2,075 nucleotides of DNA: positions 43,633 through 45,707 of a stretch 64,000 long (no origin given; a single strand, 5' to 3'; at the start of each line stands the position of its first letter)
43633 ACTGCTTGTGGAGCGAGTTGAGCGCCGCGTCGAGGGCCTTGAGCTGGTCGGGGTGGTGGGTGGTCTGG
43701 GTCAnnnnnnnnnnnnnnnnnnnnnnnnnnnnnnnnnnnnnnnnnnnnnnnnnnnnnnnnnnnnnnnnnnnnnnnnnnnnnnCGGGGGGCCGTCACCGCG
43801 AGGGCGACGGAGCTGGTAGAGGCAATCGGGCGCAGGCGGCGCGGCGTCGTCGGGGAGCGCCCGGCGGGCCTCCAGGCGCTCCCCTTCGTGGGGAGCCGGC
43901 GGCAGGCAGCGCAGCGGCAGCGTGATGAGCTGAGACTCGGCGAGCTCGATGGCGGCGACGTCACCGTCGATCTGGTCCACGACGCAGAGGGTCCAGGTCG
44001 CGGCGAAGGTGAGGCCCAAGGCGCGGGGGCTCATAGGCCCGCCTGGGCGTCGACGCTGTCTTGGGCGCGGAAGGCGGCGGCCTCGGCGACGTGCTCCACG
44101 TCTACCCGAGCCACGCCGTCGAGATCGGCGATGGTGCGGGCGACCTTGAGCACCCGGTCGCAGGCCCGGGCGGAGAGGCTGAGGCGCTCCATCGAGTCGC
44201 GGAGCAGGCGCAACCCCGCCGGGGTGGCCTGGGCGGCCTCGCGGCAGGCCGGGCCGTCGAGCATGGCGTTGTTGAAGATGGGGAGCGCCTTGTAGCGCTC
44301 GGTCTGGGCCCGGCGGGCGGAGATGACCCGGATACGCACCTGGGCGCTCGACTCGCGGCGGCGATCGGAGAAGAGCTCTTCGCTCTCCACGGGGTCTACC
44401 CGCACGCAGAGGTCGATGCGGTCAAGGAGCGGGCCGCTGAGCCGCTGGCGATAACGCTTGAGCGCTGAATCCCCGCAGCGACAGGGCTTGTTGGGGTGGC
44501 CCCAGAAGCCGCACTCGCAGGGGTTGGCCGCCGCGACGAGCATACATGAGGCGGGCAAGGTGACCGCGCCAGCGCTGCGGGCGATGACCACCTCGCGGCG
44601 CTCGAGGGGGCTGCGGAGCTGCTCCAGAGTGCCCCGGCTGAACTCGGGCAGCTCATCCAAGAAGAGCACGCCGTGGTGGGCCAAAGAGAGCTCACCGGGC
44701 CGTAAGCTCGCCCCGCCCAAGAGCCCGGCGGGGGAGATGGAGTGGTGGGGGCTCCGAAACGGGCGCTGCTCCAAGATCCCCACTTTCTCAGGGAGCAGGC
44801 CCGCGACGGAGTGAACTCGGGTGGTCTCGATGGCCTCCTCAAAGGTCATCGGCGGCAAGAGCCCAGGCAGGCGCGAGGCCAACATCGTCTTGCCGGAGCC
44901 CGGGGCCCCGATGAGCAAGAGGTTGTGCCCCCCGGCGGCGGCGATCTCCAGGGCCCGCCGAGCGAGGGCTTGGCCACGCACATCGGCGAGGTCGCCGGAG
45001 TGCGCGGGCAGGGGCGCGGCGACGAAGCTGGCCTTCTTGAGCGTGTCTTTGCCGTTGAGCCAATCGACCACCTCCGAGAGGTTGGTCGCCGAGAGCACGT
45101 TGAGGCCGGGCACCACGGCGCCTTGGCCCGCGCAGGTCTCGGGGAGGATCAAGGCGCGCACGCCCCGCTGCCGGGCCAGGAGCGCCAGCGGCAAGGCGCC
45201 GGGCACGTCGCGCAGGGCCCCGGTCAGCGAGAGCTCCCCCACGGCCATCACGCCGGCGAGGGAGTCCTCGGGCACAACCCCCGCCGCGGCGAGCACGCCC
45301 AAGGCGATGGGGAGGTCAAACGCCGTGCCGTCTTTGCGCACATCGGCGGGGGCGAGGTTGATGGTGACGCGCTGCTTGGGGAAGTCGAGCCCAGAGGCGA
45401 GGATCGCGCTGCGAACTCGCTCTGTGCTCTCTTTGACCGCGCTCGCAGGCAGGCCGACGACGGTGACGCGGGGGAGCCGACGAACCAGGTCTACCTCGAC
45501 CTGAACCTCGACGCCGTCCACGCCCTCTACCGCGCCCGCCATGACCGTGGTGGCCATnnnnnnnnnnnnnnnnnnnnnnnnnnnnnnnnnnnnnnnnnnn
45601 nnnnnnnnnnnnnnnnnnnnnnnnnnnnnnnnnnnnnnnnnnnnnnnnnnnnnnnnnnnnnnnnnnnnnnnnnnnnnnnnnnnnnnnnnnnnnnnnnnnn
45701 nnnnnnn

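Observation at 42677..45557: Translationally coupled comM-DUF3006-recA operon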

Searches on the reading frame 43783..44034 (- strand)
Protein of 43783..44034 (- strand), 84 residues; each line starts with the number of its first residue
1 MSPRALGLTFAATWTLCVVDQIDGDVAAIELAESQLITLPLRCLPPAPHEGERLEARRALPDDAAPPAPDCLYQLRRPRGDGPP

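Call 30: search_protein_representatives(alignment_id=A2)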
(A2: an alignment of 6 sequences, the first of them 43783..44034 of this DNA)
Query: 6 sequences, 82 profile positions. Proteins with E-value up to 0.001 (for the whole library): 24; up to 1e-10: 4; up to 1e-30: 1. The best 24 are listed.
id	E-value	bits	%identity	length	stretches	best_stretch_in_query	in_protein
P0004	4.2e-46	170.9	-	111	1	1-82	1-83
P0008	3.7e-16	74.9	-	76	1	1-45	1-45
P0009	4.5e-13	65.0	-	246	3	12-63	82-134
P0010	4.4e-12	61.9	-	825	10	36-62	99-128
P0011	8.1e-10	54.6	-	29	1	1-29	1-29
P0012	1.9e-09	53.4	-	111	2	17-60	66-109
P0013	8.4e-09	51.4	-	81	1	14-57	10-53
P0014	5.1e-08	48.8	-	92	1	12-55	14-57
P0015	1.3e-06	44.3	-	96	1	16-61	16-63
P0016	2.9e-06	43.2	-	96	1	3-62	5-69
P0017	6.4e-06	42.1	-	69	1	21-70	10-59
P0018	8.4e-06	41.7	-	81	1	15-67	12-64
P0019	1.0e-05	41.5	-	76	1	9-55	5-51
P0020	2.0e-05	40.5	-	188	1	5-66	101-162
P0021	2.5e-05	40.3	-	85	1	11-61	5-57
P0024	5.2e-05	39.2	-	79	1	9-71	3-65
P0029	6.1e-04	35.8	-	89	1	11-70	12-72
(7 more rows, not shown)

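Call 32: find_encoding_contigs(protein=P0013, flank=6000, max_places=4)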
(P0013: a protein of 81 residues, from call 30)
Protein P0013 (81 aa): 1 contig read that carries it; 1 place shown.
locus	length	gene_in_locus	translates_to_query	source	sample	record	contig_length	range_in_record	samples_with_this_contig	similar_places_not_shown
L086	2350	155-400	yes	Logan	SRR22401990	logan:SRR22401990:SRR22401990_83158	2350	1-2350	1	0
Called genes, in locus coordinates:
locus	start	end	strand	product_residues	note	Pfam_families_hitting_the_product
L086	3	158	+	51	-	?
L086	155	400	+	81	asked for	-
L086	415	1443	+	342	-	PF00154:RecA_N, PF08423:Rad51, PF06745:ATPase (faint), PF27531:MT3502_N (weak), PF21096:RecA_C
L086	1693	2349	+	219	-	?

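Call 33: find_encoding_contigs(protein=P0014, flank=6000, max_places=4)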
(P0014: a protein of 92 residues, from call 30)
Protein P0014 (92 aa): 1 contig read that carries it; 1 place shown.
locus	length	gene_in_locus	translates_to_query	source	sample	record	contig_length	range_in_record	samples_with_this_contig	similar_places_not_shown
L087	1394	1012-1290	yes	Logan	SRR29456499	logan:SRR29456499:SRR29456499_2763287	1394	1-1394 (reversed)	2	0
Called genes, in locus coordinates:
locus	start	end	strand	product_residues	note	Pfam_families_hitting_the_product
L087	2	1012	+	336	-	?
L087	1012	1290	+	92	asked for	-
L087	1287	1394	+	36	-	?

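Call 35: find_encoding_contigs(protein=P0019, flank=5000, max_places=3)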
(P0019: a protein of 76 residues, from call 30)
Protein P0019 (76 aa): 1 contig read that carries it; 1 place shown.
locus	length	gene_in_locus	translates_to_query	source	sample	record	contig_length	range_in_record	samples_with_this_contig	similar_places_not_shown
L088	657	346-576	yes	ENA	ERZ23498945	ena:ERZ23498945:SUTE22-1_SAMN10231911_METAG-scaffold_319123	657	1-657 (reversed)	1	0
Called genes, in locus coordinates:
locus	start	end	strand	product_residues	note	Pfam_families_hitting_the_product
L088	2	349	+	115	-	?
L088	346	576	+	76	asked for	PF11213:DUF3006 (weak)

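Call 36: find_encoding_contigs(protein=P0024, flank=5000, max_places=3)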
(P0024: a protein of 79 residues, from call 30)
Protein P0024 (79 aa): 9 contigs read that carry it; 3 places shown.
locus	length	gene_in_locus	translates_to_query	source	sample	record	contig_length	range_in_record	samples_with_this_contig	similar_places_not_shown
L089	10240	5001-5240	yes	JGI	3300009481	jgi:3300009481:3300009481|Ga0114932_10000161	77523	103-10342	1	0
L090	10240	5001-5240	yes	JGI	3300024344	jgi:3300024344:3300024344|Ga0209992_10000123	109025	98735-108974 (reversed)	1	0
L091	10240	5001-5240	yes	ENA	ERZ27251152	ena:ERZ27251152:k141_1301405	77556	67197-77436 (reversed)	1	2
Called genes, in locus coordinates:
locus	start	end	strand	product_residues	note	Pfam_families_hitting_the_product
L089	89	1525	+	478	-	-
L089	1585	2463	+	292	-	PF00005:ABC_tran, PF13304:AAA_21 (weak)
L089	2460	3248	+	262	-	PF01061:ABC2_membrane, PF12679:ABC2_membrane_2, PF12698:ABC2_membrane_3 (weak)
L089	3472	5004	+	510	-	PF07728:AAA_5 (faint), PF13541:ChlI, PF00158:Sigma54_activat (faint), PF01078:Mg_chelatase, PF00493:MCM (weak), PF13335:Mg_chelatase_C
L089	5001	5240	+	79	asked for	-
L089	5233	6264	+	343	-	PF00154:RecA_N, PF08423:Rad51, PF06745:ATPase (weak), PF13481:AAA_25 (faint), PF27531:MT3502_N (weak), PF21096:RecA_C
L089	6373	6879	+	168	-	-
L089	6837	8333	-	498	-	PF00890:FAD_binding_2 (weak), PF01266:DAO (weak), PF12831:FAD_oxidored (weak), PF13450:NAD_binding_8, PF01593:Amino_oxidase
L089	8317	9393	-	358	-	PF01571:GCV_T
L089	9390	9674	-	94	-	PF00550:PP-binding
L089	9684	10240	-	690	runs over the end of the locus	PF00109:ketoacyl-synt, PF02801:Ketoacyl-synt_C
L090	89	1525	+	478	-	-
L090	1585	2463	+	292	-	PF00005:ABC_tran, PF13304:AAA_21 (weak)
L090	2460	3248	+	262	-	PF01061:ABC2_membrane, PF12679:ABC2_membrane_2, PF12698:ABC2_membrane_3 (weak)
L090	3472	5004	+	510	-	PF07728:AAA_5 (faint), PF13541:ChlI, PF00158:Sigma54_activat (faint), PF01078:Mg_chelatase, PF00493:MCM (weak), PF13335:Mg_chelatase_C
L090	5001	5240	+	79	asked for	-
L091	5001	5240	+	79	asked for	-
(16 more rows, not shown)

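Call 37: find_encoding_contigs(protein=P0018, flank=5000, max_places=3)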
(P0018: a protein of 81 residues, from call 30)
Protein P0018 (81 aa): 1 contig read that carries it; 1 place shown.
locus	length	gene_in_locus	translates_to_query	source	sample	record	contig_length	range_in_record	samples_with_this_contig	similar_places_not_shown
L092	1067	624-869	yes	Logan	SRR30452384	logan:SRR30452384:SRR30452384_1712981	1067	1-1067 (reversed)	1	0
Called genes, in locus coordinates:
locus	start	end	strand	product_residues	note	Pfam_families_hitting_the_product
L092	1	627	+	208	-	?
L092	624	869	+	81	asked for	PF11213:DUF3006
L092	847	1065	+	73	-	?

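Call 38: find_encoding_contigs(protein=P0021, flank=5000, max_places=3)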
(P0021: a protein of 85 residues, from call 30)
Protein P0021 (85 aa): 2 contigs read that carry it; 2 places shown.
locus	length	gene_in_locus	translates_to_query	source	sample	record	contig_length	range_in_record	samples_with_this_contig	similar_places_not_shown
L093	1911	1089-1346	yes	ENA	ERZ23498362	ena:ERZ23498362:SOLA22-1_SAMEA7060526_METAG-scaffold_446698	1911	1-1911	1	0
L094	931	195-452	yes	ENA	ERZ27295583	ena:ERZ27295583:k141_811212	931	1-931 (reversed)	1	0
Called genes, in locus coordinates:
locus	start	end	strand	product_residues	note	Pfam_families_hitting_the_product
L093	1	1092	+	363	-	?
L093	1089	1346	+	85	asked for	PF11213:DUF3006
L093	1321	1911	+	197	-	?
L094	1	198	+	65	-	?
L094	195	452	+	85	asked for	PF11213:DUF3006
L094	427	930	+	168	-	?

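Call 44: find_encoding_contigs(protein=P0016, flank=5000, max_places=2)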
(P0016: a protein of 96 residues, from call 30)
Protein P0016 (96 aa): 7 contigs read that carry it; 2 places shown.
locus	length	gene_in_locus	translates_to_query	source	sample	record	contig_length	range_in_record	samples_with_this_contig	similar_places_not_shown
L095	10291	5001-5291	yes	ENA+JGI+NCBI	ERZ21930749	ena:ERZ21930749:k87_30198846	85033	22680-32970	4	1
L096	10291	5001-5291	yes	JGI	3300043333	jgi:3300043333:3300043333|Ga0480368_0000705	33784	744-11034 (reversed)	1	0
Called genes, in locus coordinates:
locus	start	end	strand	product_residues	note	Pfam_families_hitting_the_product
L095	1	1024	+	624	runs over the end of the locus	PF11617:Cu-binding_MopE (faint)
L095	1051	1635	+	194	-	PF18306:LDcluster4, PF03641:Lysine_decarbox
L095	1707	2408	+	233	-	PF13532:2OG-FeII_Oxy_2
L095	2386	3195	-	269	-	PF01370:Epimerase, PF04321:RmlD_sub_bind, PF16363:GDP_Man_Dehyd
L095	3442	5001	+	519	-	PF07728:AAA_5 (faint), PF13541:ChlI, PF00493:MCM (faint), PF01078:Mg_chelatase, PF13335:Mg_chelatase_C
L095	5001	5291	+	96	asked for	PF11213:DUF3006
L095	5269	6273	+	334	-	PF13481:AAA_25 (faint), PF00154:RecA_N, PF08423:Rad51, PF06745:ATPase (faint), PF27531:MT3502_N (weak), PF21096:RecA_C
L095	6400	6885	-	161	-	-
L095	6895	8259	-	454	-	PF03109:ABC1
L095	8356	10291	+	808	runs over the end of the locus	-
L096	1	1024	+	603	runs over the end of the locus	PF11617:Cu-binding_MopE (faint)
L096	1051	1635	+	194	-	PF18306:LDcluster4, PF03641:Lysine_decarbox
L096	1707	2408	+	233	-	PF13532:2OG-FeII_Oxy_2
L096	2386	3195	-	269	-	PF01370:Epimerase, PF04321:RmlD_sub_bind, PF16363:GDP_Man_Dehyd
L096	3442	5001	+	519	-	PF07728:AAA_5 (faint), PF13541:ChlI, PF00493:MCM (faint), PF01078:Mg_chelatase, PF13335:Mg_chelatase_C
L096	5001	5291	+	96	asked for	PF11213:DUF3006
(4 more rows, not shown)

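Call 47: list_cluster_members(proteins=[P0016, P0029, P0036, P0052, P0061, P0064, P0004, P0056])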
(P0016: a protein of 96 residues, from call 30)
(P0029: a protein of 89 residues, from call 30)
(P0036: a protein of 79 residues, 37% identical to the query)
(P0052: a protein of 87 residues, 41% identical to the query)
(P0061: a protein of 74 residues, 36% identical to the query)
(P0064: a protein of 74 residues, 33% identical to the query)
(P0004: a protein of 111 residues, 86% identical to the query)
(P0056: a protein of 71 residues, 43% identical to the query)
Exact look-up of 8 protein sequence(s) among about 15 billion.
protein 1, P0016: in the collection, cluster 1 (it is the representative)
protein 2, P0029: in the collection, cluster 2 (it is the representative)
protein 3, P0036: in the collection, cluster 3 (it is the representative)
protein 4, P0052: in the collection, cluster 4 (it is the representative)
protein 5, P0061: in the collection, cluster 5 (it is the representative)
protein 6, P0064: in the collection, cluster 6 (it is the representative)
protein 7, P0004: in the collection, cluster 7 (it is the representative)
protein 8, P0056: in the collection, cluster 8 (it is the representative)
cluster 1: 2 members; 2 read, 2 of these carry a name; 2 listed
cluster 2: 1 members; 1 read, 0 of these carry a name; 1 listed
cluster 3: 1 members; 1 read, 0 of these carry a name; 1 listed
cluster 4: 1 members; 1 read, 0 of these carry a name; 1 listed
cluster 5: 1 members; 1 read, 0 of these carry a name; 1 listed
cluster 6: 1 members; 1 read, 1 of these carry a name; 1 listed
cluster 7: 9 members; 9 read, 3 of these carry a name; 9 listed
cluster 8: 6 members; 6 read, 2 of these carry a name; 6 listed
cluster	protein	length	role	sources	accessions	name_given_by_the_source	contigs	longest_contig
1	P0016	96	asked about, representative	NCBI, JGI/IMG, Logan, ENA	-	hypothetical protein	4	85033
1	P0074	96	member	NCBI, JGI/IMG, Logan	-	hypothetical protein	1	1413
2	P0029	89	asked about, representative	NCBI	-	-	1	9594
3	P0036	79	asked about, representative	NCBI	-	-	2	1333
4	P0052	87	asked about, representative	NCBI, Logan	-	-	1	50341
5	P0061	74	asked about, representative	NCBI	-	-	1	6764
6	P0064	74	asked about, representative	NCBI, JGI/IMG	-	hypothetical protein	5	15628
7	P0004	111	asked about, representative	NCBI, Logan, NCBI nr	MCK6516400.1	DUF3006 domain-containing protein [Myxococcota bacterium]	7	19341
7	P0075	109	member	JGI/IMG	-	hypothetical protein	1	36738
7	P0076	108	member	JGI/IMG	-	hypothetical protein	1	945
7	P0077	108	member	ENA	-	-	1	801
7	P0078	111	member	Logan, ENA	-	-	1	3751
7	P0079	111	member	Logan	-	-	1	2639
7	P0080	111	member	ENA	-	-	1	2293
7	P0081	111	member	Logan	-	-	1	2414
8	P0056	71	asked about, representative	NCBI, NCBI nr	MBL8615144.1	MAG: DUF3006 domain-containing protein [Deltaproteobacteria bacterium] | DUF3006 domain-containing protein [Deltaproteobacteria bacterium]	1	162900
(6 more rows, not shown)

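Call 68: predict_structure(alignment_id=A6)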
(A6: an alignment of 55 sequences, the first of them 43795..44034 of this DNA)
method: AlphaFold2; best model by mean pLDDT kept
length: 80 residues; sequences in the alignment: 55
mean_pLDDT: 82.3   pTM: 0.68
mean pLDDT of the five models: 82.3, 81.9, 81.9, 81.0, 80.7
residues with pLDDT >= 90: 44; 70-90: 15; 50-70: 19; < 50: 2
segments of 3 or more residues with pLDDT < 50: none
pLDDT, mean of each block of 10 residues (from residue 1): 51 87 96 89 94 90 62 88
secondary structure, 60 per line:
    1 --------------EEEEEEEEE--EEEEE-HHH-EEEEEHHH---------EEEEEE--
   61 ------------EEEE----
elements in order: E15-23 E26-30 E36-40 E53-58 E73-76

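Call 72: fold_search(model_id=the predicted structure, library=pdb)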
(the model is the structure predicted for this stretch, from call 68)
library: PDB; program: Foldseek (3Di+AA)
matches with E <= 10: 1007; with E <= 0.001: 0
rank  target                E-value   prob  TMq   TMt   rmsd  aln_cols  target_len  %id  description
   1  7ubn_N                3.0e-02  1.00  0.48  0.13   2.2        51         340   14  Transcription antitermination complex: NusA-containing "engaged" Qlambda-loading complex (released 2022-09-28)
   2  5ms0_M                3.4e-02  0.99  0.47  0.11   5.9        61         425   13  pseudo-atomic model of the RNA polymerase lambda-based antitermination complex solved by cryo-EM (released 2017-05-03)
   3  7zhr_A                3.4e-02  0.99  0.48  0.21   6.2        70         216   13  Complex structure of drosophila Unr CSD789 and pAbp RRM3 (released 2022-12-07)
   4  1bkb                  3.6e-02  1.00  0.59  0.37   2.6        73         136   16  INITIATION FACTOR 5A FROM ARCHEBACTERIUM PYROBACULUM AEROPHILUM (released 1998-11-04)
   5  9tvu_a                3.6e-02  1.00  0.53  0.20   4.8        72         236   11  Structure of the Chlamydomonas reinhardtii chlororibosome (released 2026-02-18)
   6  4a2i_V                4.8e-02  1.00  0.46  0.15   2.2        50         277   16  Cryo-electron Microscopy Structure of the 30S Subunit in Complex with the YjeQ Biogenesis Factor (released 2011-11-02)
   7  4qqb_X                5.4e-02  1.00  0.51  0.55   4.1        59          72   12  Structural basis for the assembly of the SXL-UNR translation regulatory complex (released 2014-09-03)
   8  4in3_A                5.4e-02  1.00  0.50  0.50   3.9        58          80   17  Crystal Structure of the Chs5-Bch1 Exomer Cargo Adaptor Complex (released 2013-03-06)
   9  7zhh_A                5.7e-02  0.99  0.48  0.20   6.0        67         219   15  Complex structure of drosophila Unr CSD789 and a poly(A) RNA sequence (released 2022-12-07)
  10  1yz6                  5.7e-02  0.99  0.44  0.16   5.4        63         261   16  Crystal structure of intact alpha subunit of aIF2 from Pyrococcus abyssi (released 2005-06-28)
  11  6y96_MODEL_1_A        6.0e-02  0.99  0.49  0.43   6.3        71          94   14  solution structure of cold-shock domain 9 of drosophila Upstream of N-Ras (Unr) (released 2020-07-29)
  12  8y5l_NA               6.0e-02  0.99  0.48  0.10   5.7        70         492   14  E.coli transcription translation coupling complex in TTC-B state 1 (subclass1) containing mRNA with 30-mer spacer, Nu (released 2025-08-13)
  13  2ytv_MODEL_1_A        6.4e-02  0.99  0.54  0.54   5.0        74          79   14  Solution structure of the fifth cold-shock domain of the human KIAA0885 protein (unr protein) (released 2008-04-08)
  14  2ja9                  6.4e-02  0.99  0.49  0.25   7.8        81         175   14  Structure of the N-terminal deletion of yeast exosome component Rrp40 (released 2006-12-13)
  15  6tqn_A                6.8e-02  0.99  0.48  0.10   4.7        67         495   15  rrn anti-termination complex without S4 (released 2020-08-05)
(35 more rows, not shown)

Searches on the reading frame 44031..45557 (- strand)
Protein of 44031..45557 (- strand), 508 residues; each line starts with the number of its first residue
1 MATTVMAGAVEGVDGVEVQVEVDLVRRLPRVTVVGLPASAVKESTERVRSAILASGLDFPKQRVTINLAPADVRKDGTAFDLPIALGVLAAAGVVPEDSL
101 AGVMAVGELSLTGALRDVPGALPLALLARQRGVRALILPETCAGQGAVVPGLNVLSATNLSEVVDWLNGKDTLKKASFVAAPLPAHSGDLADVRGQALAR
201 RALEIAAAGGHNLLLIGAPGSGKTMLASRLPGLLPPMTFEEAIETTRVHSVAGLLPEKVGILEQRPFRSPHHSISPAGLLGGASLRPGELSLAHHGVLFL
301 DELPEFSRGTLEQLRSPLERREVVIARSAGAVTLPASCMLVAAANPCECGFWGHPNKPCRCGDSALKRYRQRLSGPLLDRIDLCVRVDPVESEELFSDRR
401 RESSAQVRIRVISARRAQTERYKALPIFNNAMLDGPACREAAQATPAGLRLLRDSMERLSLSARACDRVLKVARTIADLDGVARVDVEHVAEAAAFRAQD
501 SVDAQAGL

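Call 7: search_protein_families(library=ncbifam, proteins=[window:44031-45557:-], max_evalue=0.01)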
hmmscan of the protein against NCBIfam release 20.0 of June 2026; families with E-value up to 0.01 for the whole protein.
window:44031-45557:- (508 aa): 12 families
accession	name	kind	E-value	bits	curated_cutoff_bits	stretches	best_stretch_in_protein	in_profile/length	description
TIGR00368.1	TIGR00368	hypoth_equivalog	1.4e-160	535.2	362.4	1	9-497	5-499/499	YifB family Mg chelatase-like AAA ATPase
NF007365.0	PRK09862.1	equivalog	8.5e-125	417.2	530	1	5-501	6-496/506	YifB family Mg chelatase-like AAA ATPase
TIGR00764.1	lon_rel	equivalog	7.1e-09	34.8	516.6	1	192-242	19-69/608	ATP-dependent protease LonB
TIGR02902.1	spore_lonB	equivalog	3.1e-08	32.7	723.3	1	39-165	403-528/531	ATP-dependent protease LonB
NF038308.1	RNA_repair_RtcR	equivalog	2.3e-05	23.4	650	1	281-307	265-291/530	RNA repair transcriptional activator RtcR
TIGR02868.1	CydC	equivalog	0.00013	20.8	329.05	1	196-266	347-418/530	thiol reductant ABC exporter subunit CydC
TIGR02031.1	BchD-ChlD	equivalog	0.00013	20.8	499.55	1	217-349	23-146/608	magnesium chelatase ATPase subunit D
TIGR02903.1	spore_lon_C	equivalog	0.00041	19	678.8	0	102-165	548-612/615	Lon family ATP-dependent protease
TIGR02442.1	Cob-chelat-sub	hypoth_equivalog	0.00056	18.5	779.45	0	281-348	114-181/641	putative cobaltochelatase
NF040949.1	minchrom_main_MCM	domain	0.0014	16.9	940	1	284-347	378-441/682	minichromosome maintenance protein MCM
TIGR01189.1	ccmA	equivalog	0.0051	16.5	131.6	1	189-249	5-65/198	heme ABC exporter ATP-binding protein CcmA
TIGR01166.1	cbiO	subfamily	0.008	15.7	211.8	0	201-239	9-47/190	cobalt ABC transporter, ATP-binding protein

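Call 11: find_related_loci(query=window:44031-45557:-, collection=genome_contigs, flank=6000)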
Query window:44031-45557:- (508 aa) in genome_contigs; peptide patterns used: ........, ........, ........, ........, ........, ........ (x = any residue, [..] = any of these).
600 stretches matched a pattern (row limit reached: there are more); 326 encode a relative of the query (tblastn E <= 1e-3); the best 80 are kept; 80 distinct loci.
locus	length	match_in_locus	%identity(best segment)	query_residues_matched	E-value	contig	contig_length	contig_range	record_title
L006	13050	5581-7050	89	1-508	0e+0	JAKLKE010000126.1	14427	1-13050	MAG: Myxococcota bacterium isolate MAG.430 MAG.430-NODE_126_length_14427_cov_4.194634, whole genome shotgun sequence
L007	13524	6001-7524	90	1-508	0e+0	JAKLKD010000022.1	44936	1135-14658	MAG: Myxococcota bacterium isolate MAG.235 MAG.235-scaffold_741, whole genome shotgun sequence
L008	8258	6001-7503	49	5-500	2e-156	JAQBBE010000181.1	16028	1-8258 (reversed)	MAG: Desulfobacterales bacterium isolate MAG_345_bin-03 345_bin-03_ctg-181, whole genome shotgun sequence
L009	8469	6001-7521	49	1-500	2e-155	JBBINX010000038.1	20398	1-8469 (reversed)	MAG: Ignavibacteriales bacterium isolate PGF172224_bin_266 NODE_1185_length_20398_cov_5.497518, whole genome shotgun seq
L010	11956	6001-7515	53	4-500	2e-155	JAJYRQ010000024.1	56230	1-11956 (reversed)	MAG: Deltaproteobacteria bacterium isolate DX1.bin15 NODE_736_length_56230_cov_2.812684, whole genome shotgun sequence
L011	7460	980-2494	48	1-500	1e-155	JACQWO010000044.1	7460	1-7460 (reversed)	MAG: Desulfobacterales bacterium isolate NC_groundwater_1491_Pr4_B-0.1um_43_5 SR1-18-B1_scaffold_198372, whole genome sh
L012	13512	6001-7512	52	1-500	1e-155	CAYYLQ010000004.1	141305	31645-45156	MAG TPA_asm: uncultured Nitrospirales bacterium isolate SRP273308_co1_254 genome assembly, contig: NODE_128_length_14130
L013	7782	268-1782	48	1-500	3e-155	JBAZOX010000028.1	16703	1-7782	MAG: Desulfobacteria bacterium isolate SO_2017_SWC_16 scaffold_2941_c1_LP-4_2017, whole genome shotgun sequence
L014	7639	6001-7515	50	1-500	3e-155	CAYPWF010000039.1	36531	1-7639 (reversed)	MAG TPA_asm: uncultured Desulfarculaceae bacterium isolate binchicken_co274_493 genome assembly, contig: NODE_2921_lengt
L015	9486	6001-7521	49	1-500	7e-155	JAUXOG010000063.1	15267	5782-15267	MAG: Bacteroidota bacterium isolate C1_metabat.bin.52 C1_k141_12480, whole genome shotgun sequence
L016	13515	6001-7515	47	1-502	3e-154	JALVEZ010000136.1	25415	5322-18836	MAG: Hydrogenothermaceae bacterium isolate 134-614_metabat2_scaf2bin.138 134-614_scaffold_370_c2, whole genome shotgun s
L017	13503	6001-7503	48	5-500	2e-154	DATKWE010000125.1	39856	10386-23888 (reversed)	MAG TPA_asm: Desulfobacterales bacterium isolate SMAG_U14154 k141_4890165, whole genome shotgun sequence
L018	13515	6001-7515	51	1-500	1e-154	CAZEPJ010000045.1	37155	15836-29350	MAG TPA_asm: uncultured Desulfarculaceae bacterium isolate binchicken_co107_236 genome assembly, contig: NODE_2795_lengt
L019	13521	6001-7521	50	1-500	2e-154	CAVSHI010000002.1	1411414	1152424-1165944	MAG: Ignavibacteriota bacterium isolate MFD01476.bin.1.124 genome assembly, contig: contig_213, whole genome shotgun seq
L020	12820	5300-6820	48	1-500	4e-154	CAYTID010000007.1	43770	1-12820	MAG TPA_asm: uncultured Ignavibacteriaceae bacterium isolate SRP257756_co1_95 genome assembly, contig: NODE_476_length_4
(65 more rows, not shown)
